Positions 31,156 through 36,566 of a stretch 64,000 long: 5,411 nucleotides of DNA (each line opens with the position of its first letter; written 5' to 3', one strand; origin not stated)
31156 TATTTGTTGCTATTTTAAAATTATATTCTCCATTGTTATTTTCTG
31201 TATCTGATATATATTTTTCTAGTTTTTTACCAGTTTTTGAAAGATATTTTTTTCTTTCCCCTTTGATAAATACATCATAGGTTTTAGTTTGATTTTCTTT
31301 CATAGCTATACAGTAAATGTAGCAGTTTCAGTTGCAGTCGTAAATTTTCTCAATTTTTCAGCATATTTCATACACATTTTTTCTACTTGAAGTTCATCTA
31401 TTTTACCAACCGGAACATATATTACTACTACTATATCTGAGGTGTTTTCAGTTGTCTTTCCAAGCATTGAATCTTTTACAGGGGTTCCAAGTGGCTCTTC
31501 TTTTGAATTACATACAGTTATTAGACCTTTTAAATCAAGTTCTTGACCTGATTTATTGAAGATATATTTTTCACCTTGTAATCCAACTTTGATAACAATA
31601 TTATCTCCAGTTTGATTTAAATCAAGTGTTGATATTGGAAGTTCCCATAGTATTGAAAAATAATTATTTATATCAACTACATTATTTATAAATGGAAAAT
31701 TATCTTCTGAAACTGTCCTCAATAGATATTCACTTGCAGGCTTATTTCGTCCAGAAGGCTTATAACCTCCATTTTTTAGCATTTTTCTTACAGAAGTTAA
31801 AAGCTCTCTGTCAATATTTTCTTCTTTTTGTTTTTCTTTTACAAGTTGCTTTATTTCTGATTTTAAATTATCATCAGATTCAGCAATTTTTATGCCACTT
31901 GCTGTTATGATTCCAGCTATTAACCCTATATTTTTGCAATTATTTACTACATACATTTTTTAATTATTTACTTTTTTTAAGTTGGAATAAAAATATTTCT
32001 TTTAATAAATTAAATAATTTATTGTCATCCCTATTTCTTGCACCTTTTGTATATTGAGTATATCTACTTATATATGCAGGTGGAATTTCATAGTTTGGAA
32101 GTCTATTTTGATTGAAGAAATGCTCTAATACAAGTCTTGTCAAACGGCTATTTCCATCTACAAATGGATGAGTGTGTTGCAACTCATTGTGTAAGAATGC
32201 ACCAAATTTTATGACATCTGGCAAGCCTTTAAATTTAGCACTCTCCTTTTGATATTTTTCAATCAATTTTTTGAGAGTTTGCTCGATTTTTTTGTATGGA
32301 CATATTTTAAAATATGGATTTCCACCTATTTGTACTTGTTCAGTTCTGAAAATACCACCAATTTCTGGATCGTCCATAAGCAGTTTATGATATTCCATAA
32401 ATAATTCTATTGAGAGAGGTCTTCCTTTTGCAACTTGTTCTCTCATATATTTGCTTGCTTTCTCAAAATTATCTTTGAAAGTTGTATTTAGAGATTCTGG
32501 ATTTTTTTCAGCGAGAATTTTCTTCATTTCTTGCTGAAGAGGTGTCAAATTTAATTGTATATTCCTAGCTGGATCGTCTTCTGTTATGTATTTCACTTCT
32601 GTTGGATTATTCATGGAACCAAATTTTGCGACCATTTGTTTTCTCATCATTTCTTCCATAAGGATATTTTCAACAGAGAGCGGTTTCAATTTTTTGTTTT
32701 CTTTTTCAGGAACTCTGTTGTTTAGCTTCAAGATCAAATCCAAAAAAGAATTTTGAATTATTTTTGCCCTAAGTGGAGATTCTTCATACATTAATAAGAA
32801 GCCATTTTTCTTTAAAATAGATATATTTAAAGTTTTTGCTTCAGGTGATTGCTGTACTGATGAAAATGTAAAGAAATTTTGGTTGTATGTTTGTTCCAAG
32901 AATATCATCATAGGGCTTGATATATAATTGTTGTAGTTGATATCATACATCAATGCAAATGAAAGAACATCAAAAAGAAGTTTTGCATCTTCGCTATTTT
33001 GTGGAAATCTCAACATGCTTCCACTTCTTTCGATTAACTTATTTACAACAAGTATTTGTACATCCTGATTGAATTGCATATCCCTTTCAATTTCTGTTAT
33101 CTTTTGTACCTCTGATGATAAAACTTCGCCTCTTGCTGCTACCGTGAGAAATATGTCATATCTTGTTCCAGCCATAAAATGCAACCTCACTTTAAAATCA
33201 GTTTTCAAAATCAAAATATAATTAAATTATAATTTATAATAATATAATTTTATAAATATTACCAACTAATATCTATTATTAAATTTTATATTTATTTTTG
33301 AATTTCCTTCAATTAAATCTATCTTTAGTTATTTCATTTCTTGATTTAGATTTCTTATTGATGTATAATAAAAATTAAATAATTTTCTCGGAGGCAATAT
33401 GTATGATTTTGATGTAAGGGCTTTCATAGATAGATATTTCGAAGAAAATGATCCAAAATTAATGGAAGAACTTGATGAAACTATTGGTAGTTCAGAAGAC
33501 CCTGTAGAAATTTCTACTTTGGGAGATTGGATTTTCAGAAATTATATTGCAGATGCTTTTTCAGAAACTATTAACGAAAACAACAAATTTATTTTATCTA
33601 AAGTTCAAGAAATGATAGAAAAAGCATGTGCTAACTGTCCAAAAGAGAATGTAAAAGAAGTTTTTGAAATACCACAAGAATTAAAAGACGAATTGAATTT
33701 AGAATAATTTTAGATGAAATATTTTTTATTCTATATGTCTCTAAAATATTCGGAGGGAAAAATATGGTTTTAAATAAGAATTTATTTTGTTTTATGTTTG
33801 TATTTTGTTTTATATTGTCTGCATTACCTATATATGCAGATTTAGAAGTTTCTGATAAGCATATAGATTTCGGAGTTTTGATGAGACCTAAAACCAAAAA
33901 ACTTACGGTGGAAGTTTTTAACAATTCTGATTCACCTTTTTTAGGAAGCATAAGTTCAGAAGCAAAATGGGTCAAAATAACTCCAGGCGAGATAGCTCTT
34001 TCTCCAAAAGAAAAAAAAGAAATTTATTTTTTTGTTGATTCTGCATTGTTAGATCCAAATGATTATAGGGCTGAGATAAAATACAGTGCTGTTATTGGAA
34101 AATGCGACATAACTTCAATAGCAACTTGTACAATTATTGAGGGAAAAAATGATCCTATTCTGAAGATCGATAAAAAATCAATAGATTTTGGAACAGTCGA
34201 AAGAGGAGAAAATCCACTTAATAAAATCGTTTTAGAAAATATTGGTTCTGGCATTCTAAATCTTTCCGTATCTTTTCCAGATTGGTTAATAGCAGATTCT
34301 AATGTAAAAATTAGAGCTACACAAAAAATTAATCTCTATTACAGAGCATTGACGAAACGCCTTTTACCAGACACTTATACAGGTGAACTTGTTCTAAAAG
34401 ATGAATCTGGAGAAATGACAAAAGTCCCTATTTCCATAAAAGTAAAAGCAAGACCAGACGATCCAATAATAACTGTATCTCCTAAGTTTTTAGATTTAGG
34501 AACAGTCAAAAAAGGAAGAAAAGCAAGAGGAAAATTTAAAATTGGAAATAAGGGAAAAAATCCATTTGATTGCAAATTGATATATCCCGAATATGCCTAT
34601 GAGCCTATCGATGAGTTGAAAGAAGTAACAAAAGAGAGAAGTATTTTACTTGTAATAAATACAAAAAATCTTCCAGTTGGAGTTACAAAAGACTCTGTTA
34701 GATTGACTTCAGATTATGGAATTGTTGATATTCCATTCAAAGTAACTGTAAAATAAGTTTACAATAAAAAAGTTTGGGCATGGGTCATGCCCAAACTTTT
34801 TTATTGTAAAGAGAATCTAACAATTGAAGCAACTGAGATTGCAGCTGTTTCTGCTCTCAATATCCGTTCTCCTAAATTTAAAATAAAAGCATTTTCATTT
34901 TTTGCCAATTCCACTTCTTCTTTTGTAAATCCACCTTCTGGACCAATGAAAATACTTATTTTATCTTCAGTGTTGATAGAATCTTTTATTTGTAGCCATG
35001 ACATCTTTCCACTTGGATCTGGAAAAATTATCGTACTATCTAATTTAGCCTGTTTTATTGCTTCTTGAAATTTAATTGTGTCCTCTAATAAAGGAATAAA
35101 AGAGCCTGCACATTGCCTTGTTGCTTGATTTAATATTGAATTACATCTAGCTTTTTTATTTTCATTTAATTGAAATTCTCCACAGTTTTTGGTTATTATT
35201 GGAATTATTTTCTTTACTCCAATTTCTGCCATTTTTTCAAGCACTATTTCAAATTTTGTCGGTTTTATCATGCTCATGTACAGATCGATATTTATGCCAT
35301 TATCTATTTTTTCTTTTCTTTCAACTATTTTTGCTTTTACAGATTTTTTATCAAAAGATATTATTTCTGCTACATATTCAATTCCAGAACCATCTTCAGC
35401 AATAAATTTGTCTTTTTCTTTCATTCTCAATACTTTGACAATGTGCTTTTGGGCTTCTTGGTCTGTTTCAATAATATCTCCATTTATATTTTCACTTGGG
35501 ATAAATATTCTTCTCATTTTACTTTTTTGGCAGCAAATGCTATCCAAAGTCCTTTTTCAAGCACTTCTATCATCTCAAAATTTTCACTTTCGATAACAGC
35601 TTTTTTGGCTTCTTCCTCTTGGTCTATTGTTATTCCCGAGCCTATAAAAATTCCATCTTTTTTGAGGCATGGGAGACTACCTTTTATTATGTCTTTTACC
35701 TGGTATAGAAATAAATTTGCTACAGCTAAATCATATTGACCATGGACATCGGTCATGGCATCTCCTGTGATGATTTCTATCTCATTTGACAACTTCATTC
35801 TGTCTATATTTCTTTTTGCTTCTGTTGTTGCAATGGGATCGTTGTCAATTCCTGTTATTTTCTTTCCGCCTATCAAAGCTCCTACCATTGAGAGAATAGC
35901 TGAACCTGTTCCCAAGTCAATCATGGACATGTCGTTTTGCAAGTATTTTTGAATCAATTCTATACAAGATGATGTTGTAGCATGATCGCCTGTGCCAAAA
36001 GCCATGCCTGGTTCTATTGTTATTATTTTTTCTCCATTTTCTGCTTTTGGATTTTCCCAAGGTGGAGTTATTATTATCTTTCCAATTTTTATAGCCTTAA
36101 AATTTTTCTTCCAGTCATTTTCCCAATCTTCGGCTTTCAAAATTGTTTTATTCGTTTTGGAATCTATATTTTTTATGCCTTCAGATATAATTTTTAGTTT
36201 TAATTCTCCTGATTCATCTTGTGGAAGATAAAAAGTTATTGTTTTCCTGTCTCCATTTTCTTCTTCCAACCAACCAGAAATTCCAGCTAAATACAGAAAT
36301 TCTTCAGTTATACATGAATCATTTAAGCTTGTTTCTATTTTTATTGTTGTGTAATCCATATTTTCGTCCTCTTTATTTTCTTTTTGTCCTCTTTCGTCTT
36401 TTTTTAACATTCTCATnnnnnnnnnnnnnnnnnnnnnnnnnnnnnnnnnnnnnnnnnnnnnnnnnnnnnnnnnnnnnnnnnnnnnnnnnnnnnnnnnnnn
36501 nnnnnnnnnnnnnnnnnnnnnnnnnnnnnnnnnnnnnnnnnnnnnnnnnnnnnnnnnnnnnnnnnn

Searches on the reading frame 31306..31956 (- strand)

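Call 69: search_protein_families(library=pfam, proteins=[window:31306-31956:-], max_evalue=0.0001)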
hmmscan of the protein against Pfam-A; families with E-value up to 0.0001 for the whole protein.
window:31306-31956:- (216 aa): 1 family
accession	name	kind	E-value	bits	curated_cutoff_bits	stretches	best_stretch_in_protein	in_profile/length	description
PF03483.22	B3_4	-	1.1e-11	45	29.3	1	71-180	16-125/174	B3/4 domain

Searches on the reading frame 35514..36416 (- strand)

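Call 69: search_protein_families(library=pfam, proteins=[window:35514-36416:-], max_evalue=0.0001)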
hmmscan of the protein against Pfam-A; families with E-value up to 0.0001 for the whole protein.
window:35514-36416:- (300 aa): 4 families
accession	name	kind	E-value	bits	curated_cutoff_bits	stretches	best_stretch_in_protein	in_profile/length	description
PF06325.19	PrmA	-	9.5e-56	189.9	22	1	55-298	53-295/296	Ribosomal protein L11 methyltransferase (PrmA)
PF05175.20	MTS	-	3.5e-07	30.5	23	1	155-234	23-105/170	Methyltransferase small domain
PF13847.12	Methyltransf_31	-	1.5e-06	28.4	27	1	161-268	3-116/145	Methyltransferase domain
PF03602.21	Cons_hypoth95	-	4.9e-05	23.5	24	0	153-283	34-168/182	Conserved hypothetical protein 95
